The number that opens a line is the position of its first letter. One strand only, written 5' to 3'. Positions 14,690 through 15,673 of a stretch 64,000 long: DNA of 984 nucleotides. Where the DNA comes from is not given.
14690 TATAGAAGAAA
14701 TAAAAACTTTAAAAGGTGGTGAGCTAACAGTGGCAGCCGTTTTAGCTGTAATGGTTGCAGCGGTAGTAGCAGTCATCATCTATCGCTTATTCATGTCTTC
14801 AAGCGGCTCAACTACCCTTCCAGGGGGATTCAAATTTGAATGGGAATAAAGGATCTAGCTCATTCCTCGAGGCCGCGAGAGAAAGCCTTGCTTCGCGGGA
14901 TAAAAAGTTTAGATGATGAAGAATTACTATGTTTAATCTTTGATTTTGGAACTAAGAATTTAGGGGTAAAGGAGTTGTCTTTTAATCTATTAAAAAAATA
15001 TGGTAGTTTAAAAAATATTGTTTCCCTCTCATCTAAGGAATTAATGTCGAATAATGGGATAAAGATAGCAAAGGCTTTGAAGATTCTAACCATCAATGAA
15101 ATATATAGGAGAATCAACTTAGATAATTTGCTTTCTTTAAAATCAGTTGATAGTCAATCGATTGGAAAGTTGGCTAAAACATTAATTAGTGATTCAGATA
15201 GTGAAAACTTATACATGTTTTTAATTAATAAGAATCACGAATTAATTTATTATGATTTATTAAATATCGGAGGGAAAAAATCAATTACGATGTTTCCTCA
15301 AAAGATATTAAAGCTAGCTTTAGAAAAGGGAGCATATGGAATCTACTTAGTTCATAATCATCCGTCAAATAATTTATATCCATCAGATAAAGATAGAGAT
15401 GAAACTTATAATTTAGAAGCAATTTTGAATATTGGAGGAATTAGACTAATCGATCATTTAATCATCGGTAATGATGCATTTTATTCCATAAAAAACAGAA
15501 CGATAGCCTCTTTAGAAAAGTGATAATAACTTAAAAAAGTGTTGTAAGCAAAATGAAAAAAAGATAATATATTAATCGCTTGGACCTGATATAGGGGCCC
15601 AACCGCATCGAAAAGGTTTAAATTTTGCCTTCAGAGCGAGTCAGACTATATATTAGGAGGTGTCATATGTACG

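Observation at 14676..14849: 57-aa double-glycine-leader peptide with hydrophobic core, translationally overlapping radC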

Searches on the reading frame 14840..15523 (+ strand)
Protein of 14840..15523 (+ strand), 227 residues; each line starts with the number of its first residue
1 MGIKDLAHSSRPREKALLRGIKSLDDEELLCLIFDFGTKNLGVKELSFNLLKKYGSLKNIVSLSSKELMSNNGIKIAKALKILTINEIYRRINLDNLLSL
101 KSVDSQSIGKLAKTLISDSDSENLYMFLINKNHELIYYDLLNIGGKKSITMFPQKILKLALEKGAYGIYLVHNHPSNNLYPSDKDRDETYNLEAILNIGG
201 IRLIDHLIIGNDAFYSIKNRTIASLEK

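Call 3: search_protein_families(library=pfam, proteins=[window:14840-15523:+], max_evalue=10)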
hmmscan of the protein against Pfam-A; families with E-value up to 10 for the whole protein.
window:14840-15523:+ (227 aa): 6 families
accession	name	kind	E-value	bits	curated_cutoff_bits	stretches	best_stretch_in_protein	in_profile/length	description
PF04002.20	RadC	-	5.7e-28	97.7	22.1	1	105-220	4-119/121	RadC-like JAB domain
PF20582.4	UPF0758_N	-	5e-16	59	27.1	1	3-79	1-76/77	UPF0758 N-terminal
PF14464.11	Prok-JAB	-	0.0074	16.6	25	1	154-193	59-95/114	Prokaryotic homologs of the JAB domain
PF04073.20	tRNA_edit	-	0.057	13.9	25.5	1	107-168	17-80/123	Aminoacyl-tRNA editing domain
PF14520.12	HHH_5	-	0.088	13.7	27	1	48-83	16-52/57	Helix-hairpin-helix domain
PF16346.12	GH32_BT1760-like_C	-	0.14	12.6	31.4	1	50-134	11-93/176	GH32, BT1760-like, C-terminal domain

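Call 4: search_protein_families(library=ncbifam, proteins=[window:14840-15523:+], max_evalue=10)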
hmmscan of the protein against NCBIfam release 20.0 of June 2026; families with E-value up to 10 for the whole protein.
window:14840-15523:+ (227 aa): 5 families
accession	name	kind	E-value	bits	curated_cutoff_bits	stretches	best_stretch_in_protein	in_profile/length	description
NF000642.1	PRK00024.1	equivalog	3.7e-46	157.5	180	1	13-221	1-210/212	RadC family protein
TIGR00608.1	radc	subfamily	1.7e-38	132.6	133.85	1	11-221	1-216/218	RadC family protein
TIGR00011.1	YbaK_EbsC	equivalog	0.0025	17.6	153.25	1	108-157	39-88/152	Cys-tRNA(Pro) deacylase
NF010337.0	PRK13766.1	equivalog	0.046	11.8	610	1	46-85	735-774/781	Hef nuclease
NF005932.1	PRK07956.1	equivalog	0.12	10.8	369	1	9-81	482-555/664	NAD-dependent DNA ligase LigA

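Call 53: find_homologous_proteins(query=window:14840-15520:+, max_evalue=1e-10)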
Query window:14840-15520:+ (227 aa): 3160 proteins with E <= 1e-10 among 4502 candidates; the best 120 are listed.
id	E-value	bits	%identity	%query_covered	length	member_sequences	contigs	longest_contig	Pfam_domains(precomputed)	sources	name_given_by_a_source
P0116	4.1e-136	470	99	100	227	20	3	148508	PF04002.21,PF20582.5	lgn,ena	-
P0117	1.5e-35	141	40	96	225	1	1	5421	PF04002.21,PF20582.5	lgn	-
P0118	2.9e-32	130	40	95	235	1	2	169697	PF04002.21,PF20582.5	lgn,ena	-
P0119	1.5e-31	128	37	94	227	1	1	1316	PF04002.21,PF20582.5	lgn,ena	-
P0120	1.6e-31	128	35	98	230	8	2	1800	PF04002.21,PF20582.5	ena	-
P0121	2.9e-31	127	39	96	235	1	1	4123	PF04002.21,PF20582.5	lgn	-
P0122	3.3e-31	127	39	96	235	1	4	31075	PF04002.21,PF20582.5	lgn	-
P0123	3.5e-31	127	39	96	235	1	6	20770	PF04002.21,PF20582.5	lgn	-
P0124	1.7e-30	124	37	97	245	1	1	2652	PF04002.21,PF20582.5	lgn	-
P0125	2.4e-30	124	38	94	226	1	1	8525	PF04002.21,PF20582.5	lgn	-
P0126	3.1e-30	124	35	96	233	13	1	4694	PF04002.21,PF20582.5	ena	-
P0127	3.3e-30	124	38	97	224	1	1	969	PF04002.21,PF20582.5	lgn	-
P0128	3.7e-30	123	34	98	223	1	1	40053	PF04002.21,PF20582.5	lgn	-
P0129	5.2e-30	123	34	98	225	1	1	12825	PF04002.21,PF20582.5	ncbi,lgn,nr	ncbi:MAG: DNA repair protein RadC [Ignavibacteriae bacterium]|nr:DNA repair protein RadC [Ignavibact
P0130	6.5e-30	123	34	98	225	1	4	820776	PF04002.21,PF20582.5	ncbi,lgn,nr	ncbi:MAG: DNA repair protein RadC [Ignavibacteriales bacterium]|nr:DNA repair protein RadC [Ignaviba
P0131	7.1e-30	122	33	98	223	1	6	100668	PF04002.21,PF20582.5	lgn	-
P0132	7.7e-30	122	33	98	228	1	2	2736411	PF04002.21,PF20582.5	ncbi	ncbi:RadC family protein [Syntrophomonas erecta]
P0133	1.5e-29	121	37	97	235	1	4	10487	PF04002.21,PF20582.5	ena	-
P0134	2.2e-29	121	37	95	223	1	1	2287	PF04002.21,PF20582.5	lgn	-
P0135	2.7e-29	121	37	95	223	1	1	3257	PF04002.21,PF20582.5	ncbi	-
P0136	3.9e-29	120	36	97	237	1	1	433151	PF04002.21,PF20582.5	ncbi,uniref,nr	ncbi:RadC family protein [Miniphocaeibacter massiliensis]|uniref:RadC family protein n=1 Tax=Minipho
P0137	8.7e-29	119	35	97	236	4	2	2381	PF04002.21,PF20582.5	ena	-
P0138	9.0e-29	119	37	98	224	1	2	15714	PF04002.21,PF20582.5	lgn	-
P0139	9.2e-29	119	36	97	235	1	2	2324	PF04002.21,PF20582.5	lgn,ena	-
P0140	9.2e-29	119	33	96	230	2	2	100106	PF04002.21,PF20582.5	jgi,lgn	-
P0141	1.7e-28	118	37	96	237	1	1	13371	PF04002.21,PF20582.5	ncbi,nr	ncbi:DNA repair protein RadC [Peptostreptococcaceae bacterium OttesenSCG-928-C18]|nr:DNA repair prot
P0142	2.2e-28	118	37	95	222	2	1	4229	PF04002.21,PF20582.5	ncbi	-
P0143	2.6e-28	117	32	96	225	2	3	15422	PF04002.21,PF20582.5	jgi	jgi:DNA repair protein RadC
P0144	2.8e-28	117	38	95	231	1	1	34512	PF04002.21,PF20582.5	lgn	-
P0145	3.3e-28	117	34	96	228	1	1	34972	PF04002.21,PF20582.5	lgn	-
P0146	3.7e-28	117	37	96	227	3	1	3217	PF04002.21,PF20582.5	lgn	-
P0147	4.1e-28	117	33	96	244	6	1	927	PF04002.21,PF20582.5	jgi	-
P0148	4.6e-28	117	35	95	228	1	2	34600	PF04002.21,PF20582.5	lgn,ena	-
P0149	5.9e-28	116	35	97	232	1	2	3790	PF04002.21,PF20582.5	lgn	-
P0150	7.2e-28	116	32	97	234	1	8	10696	PF04002.21,PF20582.5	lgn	-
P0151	7.7e-28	116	35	96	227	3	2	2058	PF04002.21,PF20582.5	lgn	-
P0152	7.9e-28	116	35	96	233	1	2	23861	PF04002.21,PF20582.5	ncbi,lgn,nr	ncbi:MAG: DNA repair protein RadC [Bacteroidetes bacterium]|nr:DNA repair protein RadC [Bacteroidota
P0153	8.1e-28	116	35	96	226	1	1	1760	PF04002.21,PF20582.5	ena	-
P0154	8.5e-28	116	34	93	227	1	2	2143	PF04002.21,PF20582.5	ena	-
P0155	9.1e-28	116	34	96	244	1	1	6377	PF04002.21,PF20582.5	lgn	-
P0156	9.3e-28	116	33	96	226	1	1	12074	PF04002.21,PF20582.5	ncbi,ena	-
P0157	9.8e-28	116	35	96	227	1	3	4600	PF12826.14,PF04002.21,PF20582.5,PF00633.30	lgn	-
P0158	9.8e-28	115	37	94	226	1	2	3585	PF04002.21,PF20582.5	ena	-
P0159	1.0e-27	115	38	95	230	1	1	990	PF04002.21,PF20582.5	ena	-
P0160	1.1e-27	115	37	95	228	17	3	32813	PF04002.21,PF20582.5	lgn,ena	-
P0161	1.3e-27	115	34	97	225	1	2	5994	PF04002.21,PF20582.5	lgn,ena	-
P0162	1.5e-27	115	37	94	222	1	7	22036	PF04002.21,PF20582.5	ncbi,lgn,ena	-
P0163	1.5e-27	115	37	94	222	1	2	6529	PF04002.21,PF20582.5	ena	-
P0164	1.5e-27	115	32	98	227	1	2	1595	PF04002.21,PF20582.5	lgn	-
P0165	1.7e-27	115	35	96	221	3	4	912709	PF04002.21,PF20582.5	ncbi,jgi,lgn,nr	ncbi:MAG: DNA repair protein RadC [Bacilli bacterium]|jgi:DNA repair protein RadC|nr:DNA repair prot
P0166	1.7e-27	115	34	98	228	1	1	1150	PF04002.21,PF20582.5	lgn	-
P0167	1.7e-27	115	36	98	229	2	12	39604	PF04002.21,PF20582.5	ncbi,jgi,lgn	jgi:DNA repair protein RadC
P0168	1.7e-27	115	34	97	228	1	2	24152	PF04002.21,PF20582.5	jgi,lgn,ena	-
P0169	1.9e-27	115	34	96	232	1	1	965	PF04002.21,PF20582.5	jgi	jgi:DNA repair protein RadC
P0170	2.0e-27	114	36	94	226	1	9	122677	PF04002.21,PF20582.5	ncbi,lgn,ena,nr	ncbi:dNA repair protein RadC [Firmicutes bacterium CAG:822]|nr:dNA repair protein RadC [Firmicutes b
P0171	2.1e-27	114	36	94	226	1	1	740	PF04002.21,PF20582.5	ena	-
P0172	2.5e-27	114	36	97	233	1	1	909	PF04002.21,PF20582.5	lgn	-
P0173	2.7e-27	114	34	96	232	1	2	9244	PF04002.21,PF20582.5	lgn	-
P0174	2.7e-27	114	35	95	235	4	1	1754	PF04002.21,PF14520.13,PF20582.5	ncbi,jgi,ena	-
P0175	3.1e-27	114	36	94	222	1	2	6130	PF04002.21,PF20582.5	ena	-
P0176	3.1e-27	114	37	95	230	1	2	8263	PF04002.21,PF20582.5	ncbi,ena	-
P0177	3.2e-27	114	35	94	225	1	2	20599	PF04002.21,PF20582.5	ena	-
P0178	3.3e-27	114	36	94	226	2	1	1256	PF04002.21,PF20582.5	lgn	-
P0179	3.4e-27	114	33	98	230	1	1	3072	PF04002.21,PF20582.5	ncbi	-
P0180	3.6e-27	114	34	96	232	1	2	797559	PF04002.21,PF20582.5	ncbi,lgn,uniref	ncbi:DNA repair protein RadC [Pedobacter sp.]|uniref:RadC family protein n=1 Tax=Pedobacter sp. TaxI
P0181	3.7e-27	114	33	99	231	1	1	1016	PF04002.21,PF20582.5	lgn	-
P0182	3.8e-27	114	34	96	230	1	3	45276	PF04002.21,PF20582.5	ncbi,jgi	-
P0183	3.8e-27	114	37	95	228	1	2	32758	PF04002.21,PF20582.5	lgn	-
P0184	4.9e-27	113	34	95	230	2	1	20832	PF04002.21,PF20582.5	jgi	-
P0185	4.9e-27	113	34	96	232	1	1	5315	PF04002.21,PF20582.5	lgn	-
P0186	5.3e-27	113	35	94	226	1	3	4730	PF04002.21,PF20582.5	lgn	-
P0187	5.4e-27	113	35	96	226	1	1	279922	PF04002.21,PF20582.5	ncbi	-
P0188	5.7e-27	113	37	94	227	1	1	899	PF04002.21,PF20582.5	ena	-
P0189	6.5e-27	113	37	95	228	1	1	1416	PF04002.21,PF20582.5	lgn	-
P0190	7.3e-27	113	37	96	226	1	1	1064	PF04002.21,PF20582.5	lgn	-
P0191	1.0e-26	112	34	96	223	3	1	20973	PF04002.21,PF20582.5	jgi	-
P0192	1.0e-26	112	35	96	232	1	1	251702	PF04002.21,PF20582.5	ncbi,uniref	ncbi:RadC family protein [Nubsella zeaxanthinifaciens]|uniref:RadC family protein n=1 Tax=Nubsella z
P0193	1.0e-26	112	34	98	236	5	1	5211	PF04002.21,PF20582.5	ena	-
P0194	1.0e-26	112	39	96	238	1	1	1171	PF04002.21,PF20582.5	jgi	jgi:DNA repair protein RadC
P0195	1.4e-26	112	35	96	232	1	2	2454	PF04002.21,PF20582.5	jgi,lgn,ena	-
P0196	1.4e-26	112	34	96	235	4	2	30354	PF04002.21,PF20582.5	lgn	-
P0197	1.5e-26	112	36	96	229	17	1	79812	PF04002.21,PF20582.5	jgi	jgi:DNA repair protein RadC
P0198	1.6e-26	112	33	98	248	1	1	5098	PF04002.21,PF20582.5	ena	-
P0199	1.7e-26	111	33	96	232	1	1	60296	PF04002.21,PF20582.5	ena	-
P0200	1.7e-26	111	36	95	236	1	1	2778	PF04002.21,PF20582.5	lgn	-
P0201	1.8e-26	111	34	97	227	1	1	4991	PF04002.21,PF20582.5,PF00633.30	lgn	-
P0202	1.8e-26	111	35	96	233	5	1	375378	PF04002.21,PF20582.5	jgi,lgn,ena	-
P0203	1.9e-26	111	34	96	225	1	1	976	PF04002.21,PF20582.5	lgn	-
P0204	2.0e-26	111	34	97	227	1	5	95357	PF12826.14,PF04002.21,PF20582.5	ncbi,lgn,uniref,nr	ncbi:RadC protein [Syntrophomonas zehnderi OL-4]|uniref:RadC protein n=1 Tax=Syntrophomonas zehnderi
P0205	2.1e-26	111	34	95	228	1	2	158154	PF04002.21,PF20582.5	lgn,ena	-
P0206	2.3e-26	111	36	96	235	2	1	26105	PF04002.21,PF20582.5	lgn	-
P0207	2.7e-26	111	33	96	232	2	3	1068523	PF04002.21,PF20582.5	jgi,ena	-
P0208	2.7e-26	111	33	96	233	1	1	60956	PF04002.21,PF20582.5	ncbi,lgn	-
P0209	2.8e-26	111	35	98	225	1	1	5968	PF04002.21,PF20582.5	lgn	-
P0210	2.8e-26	111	35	96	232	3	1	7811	PF04002.21,PF20582.5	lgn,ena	-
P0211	2.9e-26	111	33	98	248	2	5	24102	PF04002.21,PF20582.5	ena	-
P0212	3.1e-26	111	34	98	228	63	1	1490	PF04002.21,PF20582.5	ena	-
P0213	3.4e-26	110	33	97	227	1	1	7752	PF04002.21,PF20582.5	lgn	-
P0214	3.6e-26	110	35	97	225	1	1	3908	PF04002.21,PF20582.5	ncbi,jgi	-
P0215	3.7e-26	110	35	94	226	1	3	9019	PF04002.21,PF20582.5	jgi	-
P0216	3.8e-26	110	35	96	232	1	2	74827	PF04002.21,PF20582.5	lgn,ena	-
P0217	3.9e-26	110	35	96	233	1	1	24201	PF04002.21,PF20582.5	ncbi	ncbi:MAG: DNA repair protein RadC [Cyclobacteriaceae bacterium]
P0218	4.1e-26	110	33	97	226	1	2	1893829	PF04002.21,PF20582.5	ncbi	-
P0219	4.7e-26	110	34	96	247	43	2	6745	PF04002.21,PF20582.5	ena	-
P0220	4.8e-26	110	35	96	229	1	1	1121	PF04002.21,PF20582.5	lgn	-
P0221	5.0e-26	110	34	96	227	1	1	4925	PF04002.21,PF20582.5,PF00633.30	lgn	-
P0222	5.5e-26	110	34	97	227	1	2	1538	PF04002.21,PF20582.5,PF00633.30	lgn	-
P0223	5.5e-26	110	33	96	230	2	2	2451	PF04002.21,PF20582.5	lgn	-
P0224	5.6e-26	110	33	96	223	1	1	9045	PF04002.21,PF20582.5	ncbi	-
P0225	5.7e-26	110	34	98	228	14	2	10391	PF04002.21,PF20582.5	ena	-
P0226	5.9e-26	110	33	98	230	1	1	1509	PF04002.21,PF20582.5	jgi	jgi:DNA repair protein RadC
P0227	6.0e-26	110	35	96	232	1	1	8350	PF04002.21,PF20582.5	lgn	-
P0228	6.1e-26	110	33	96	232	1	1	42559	PF04002.21,PF20582.5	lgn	-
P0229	6.5e-26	110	35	96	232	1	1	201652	PF04002.21,PF20582.5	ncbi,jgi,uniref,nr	ncbi:RadC family protein [Nubsella zeaxanthinifaciens]|jgi:DNA repair protein RadC|uniref:RadC famil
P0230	6.8e-26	109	33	96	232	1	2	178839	PF04002.21,PF20582.5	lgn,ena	-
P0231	6.9e-26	109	34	97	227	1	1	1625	PF04002.21,PF20582.5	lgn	-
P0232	7.3e-26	109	35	94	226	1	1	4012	PF04002.21,PF20582.5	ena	-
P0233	8.0e-26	109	35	96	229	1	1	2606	PF04002.21,PF20582.5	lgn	-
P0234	8.6e-26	109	35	96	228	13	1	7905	PF04002.21,PF20582.5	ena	-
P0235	8.7e-26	109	34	95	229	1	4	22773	PF04002.21,PF20582.5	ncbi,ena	-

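Call 54: find_encoding_contigs(protein=P0165, flank=3000, max_places=1)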
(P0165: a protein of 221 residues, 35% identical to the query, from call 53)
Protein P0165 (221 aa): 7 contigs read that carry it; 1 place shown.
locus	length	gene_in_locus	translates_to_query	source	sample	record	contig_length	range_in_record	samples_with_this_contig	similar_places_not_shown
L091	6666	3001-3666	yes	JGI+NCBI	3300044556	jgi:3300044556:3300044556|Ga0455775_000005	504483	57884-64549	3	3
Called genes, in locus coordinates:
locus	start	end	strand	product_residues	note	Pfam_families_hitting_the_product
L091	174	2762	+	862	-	PF00133:tRNA-synt_1, PF01406:tRNA-synt_1e (faint), PF09334:tRNA-synt_1g, PF13603:tRNA-synt_1_2, PF00133:tRNA-synt_1, PF09334:tRNA-synt_1g, PF08264:Anticodon_1, PF10458:Val_tRNA-synt_C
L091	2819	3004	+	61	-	-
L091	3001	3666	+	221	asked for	PF20582:UPF0758_N, PF04002:RadC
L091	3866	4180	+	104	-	PF00829:Ribosomal_L21p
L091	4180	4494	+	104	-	PF04327:Peptidase_Prp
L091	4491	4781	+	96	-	PF01016:Ribosomal_L27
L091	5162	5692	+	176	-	-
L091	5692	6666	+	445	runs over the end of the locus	PF13416:SBP_bac_8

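Call 55: find_encoding_contigs(protein=P0170, flank=3000, max_places=1)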
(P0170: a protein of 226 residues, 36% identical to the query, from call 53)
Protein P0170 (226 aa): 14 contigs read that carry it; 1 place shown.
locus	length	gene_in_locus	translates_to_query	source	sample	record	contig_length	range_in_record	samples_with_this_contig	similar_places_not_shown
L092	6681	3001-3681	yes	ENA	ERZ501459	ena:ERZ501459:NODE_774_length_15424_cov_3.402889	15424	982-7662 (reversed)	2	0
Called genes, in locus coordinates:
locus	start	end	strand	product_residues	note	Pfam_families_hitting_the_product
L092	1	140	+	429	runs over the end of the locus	PF19789:DUF6273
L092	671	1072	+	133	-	PF01624:MutS_I (weak)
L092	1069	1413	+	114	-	PF22296:bAvd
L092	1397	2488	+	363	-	PF00078:RVT_1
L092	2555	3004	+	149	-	-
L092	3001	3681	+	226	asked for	PF20582:UPF0758_N, PF04002:RadC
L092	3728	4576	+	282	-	PF04085:MreC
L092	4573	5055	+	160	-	PF04093:MreD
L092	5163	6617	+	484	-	PF13328:HD_4, PF01966:HD, PF04607:RelA_SpoT, PF02824:TGS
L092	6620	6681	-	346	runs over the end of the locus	?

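Call 56: find_encoding_contigs(protein=P0118, flank=3000, max_places=1)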
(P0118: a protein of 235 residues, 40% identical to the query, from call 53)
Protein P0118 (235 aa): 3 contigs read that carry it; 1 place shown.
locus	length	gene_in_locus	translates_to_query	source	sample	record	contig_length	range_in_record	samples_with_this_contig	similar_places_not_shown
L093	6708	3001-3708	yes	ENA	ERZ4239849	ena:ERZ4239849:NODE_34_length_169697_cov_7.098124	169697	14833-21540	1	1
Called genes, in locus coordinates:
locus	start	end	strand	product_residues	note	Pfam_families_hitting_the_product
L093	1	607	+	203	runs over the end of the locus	PF02508:Rnf-Nqr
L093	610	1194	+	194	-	PF02508:Rnf-Nqr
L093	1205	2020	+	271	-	PF04060:FeS, PF12838:Fer4_7 (weak), PF13187:Fer4_9 (weak), PF13237:Fer4_10 (weak), PF14697:Fer4_21, PF12838:Fer4_7, PF13187:Fer4_9 (weak), PF00037:Fer4 (weak), +6 more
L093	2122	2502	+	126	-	PF07009:NusG_II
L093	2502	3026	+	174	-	PF12822:ECF_trnsprt (faint), PF07456:Hpre_diP_synt_I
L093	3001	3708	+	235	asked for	PF20582:UPF0758_N, PF04002:RadC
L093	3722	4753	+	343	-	PF06723:MreB_Mbl, PF00012:HSP70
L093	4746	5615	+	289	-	PF04085:MreC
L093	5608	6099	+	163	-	PF04093:MreD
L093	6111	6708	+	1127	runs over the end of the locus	PF03717:PBP_dimer, PF00905:Transpeptidase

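Call 63: search_protein_families(library=padloc, proteins=[window:14840-15520:+], max_evalue=0.1)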
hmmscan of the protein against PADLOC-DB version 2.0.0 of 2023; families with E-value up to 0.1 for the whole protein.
window:14840-15520:+ (227 aa): 0 families

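Call 64: search_protein_families(library=phrogs, proteins=[window:14840-15520:+], max_evalue=0.1)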
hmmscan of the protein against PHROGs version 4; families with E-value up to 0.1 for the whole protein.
window:14840-15520:+ (227 aa): 1 family
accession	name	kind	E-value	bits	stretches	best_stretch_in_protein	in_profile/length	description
phrog_10276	-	DNA, RNA and nucleotide metabolism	1.6e-21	77.9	1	85-220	9-150/153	DNA repair protein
